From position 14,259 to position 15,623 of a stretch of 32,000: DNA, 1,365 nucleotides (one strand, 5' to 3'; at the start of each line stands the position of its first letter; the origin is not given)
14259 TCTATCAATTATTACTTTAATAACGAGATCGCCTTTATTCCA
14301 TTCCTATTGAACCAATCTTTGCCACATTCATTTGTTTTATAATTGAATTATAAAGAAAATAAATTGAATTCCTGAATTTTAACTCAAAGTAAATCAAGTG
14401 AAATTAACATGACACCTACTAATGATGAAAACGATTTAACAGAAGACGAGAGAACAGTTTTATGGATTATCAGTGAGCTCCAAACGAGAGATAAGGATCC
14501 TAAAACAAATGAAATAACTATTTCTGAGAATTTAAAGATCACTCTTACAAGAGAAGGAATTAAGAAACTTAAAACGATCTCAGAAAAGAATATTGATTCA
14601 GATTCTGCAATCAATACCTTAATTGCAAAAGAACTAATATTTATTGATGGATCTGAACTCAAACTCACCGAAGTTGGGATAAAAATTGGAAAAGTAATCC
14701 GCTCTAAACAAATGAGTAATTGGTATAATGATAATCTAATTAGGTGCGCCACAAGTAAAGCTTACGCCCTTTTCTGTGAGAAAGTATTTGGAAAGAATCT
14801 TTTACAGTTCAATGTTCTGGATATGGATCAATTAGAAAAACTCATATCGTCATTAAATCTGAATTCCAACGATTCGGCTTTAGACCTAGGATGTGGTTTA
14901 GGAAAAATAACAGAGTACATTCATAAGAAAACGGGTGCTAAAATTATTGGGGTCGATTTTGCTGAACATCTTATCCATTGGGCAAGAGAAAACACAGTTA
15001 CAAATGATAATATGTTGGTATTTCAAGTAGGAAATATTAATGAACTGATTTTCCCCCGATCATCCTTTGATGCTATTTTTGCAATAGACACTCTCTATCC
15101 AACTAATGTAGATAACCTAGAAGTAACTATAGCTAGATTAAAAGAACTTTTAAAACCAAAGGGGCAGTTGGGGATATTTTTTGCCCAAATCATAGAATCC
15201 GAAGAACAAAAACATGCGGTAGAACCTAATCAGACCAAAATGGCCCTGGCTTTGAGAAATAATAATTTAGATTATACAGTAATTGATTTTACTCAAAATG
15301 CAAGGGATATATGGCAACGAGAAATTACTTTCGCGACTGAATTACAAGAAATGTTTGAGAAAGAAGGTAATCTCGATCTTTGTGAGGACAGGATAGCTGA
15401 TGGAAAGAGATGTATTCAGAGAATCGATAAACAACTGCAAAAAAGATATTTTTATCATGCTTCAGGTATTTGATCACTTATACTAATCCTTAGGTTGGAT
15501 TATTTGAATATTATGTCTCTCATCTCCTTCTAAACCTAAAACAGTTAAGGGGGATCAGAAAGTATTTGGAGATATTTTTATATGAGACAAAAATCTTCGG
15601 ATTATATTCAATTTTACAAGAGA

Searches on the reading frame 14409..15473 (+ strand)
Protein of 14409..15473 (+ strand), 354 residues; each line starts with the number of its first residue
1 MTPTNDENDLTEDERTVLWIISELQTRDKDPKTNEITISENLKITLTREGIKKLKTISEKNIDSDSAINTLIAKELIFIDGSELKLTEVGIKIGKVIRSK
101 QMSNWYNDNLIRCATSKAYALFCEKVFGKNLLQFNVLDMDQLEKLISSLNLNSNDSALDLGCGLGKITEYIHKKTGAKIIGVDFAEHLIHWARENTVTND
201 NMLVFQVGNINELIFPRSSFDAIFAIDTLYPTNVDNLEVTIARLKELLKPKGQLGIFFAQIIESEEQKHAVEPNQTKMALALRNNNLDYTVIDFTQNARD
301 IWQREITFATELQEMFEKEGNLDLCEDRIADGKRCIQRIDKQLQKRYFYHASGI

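Call 7: search_protein_families(library=pfam, proteins=[window:14409-15473:+])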
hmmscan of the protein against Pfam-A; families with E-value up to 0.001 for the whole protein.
window:14409-15473:+ (354 aa): 11 families
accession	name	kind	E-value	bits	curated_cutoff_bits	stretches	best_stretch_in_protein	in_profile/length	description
PF13649.12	Methyltransf_25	-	1.5e-17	64.5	27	1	158-252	2-97/97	Methyltransferase domain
PF08241.18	Methyltransf_11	-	6.5e-17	62.4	21.2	1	158-254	1-93/95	Methyltransferase domain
PF13847.12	Methyltransf_31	-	8.4e-15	55.2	27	1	152-278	2-129/145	Methyltransferase domain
PF08242.18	Methyltransf_12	-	1e-12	49.1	30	1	158-254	1-98/98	Methyltransferase domain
PF13489.12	Methyltransf_23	-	6.7e-10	39.4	27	1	149-254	16-114/164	Methyltransferase domain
PF02353.26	CMAS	-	9.5e-08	32.1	27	1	139-268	48-173/273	Mycolic acid cyclopropane synthetase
PF08123.19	DOT1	-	1.4e-06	28.4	23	1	115-220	11-110/205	Histone methylation protein DOT1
PF05175.20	MTS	-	2.8e-05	24.3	23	1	145-257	23-139/170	Methyltransferase small domain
PF01209.24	Ubie_methyltran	-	4.3e-05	23.4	20.1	1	149-257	43-152/233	ubiE/COQ5 methyltransferase family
PF01728.25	FtsJ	-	0.00012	22.4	24.1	1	142-211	9-76/181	FtsJ-like methyltransferase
PF06325.19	PrmA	-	0.00027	21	22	1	151-254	159-256/296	Ribosomal protein L11 methyltransferase (PrmA)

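Call 8: search_protein_families(library=ncbifam, proteins=[window:14409-15473:+])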
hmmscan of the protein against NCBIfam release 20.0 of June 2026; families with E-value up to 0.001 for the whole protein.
window:14409-15473:+ (354 aa): 41 families (the best 25 are shown)
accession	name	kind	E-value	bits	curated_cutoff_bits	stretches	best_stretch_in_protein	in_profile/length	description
NF045667.1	MTase_DVU1556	equivalog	9e-12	44.9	155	1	142-257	11-120/213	DVU_1556 family methyltransferase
NF043040.1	corrin_prot_MT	hypoth_equivalog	3.7e-11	42.9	180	1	139-256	27-147/216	corrinoid protein-associated methyltransferase CpaM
NF001244.0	PRK00216.1-5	equivalog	4.3e-11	42.5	216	1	144-257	39-154/236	bifunctional demethylmenaquinone methyltransferase/2-methoxy-6-polyprenyl-1,4-benzoquinol methylase UbiE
TIGR01934.1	MenG_MenH_UbiE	subfamily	1.1e-10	41.3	158.35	1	144-257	30-142/223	ubiquinone/menaquinone biosynthesis methyltransferase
TIGR01983.1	UbiG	equivalog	7.5e-10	38.5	102.95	1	140-254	31-149/228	bifunctional 2-polyprenyl-6-hydroxyphenol methylase/3-demethylubiquinol 3-O-methyltransferase UbiG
TIGR02021.1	BchM-ChlM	equivalog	3.6e-09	36.4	158.9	1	153-247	54-146/218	magnesium protoporphyrin IX methyltransferase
TIGR02072.1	BioC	equivalog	6.2e-09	36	184.95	1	144-254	22-130/244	malonyl-ACP O-methyltransferase BioC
NF040539.1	AST_met_ArsM_2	exception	3.1e-08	33.8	240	1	147-252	50-159/262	putative arsinothricin biosynthesis methyltransferase ArsM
NF041536.1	ArsM_DUF2284_UU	exception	5.4e-08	31.6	575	1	151-268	74-191/459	arsenite methyltransferase/DUF2284 domain selenoprotein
NF011529.0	PRK14968.1-3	equivalog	5.5e-08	32.5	162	1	145-232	26-111/198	putative methyltransferase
NF008686.0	PRK11705.1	equivalog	7e-08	31.9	400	1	139-275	153-281/383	cyclopropane fatty acyl phospholipid synthase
NF047649.1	MTase_UXPK_star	exception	9.2e-08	31.4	460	1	150-254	74-179/283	methyltransferase/UXPK-star double selenoprotein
NF002463.0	PRK01683.1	equivalog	2e-07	30.9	297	1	144-260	22-132/258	trans-aconitate 2-methyltransferase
NF008823.0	PRK11873.1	subfamily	2.9e-07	30.2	263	1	150-254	74-179/272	arsenite methyltransferase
NF052510.1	methyltran_MpqE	exception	6.2e-07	29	335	1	146-254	39-149/234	methyl-plastoquinone biosynthesis methyltransferase MpqE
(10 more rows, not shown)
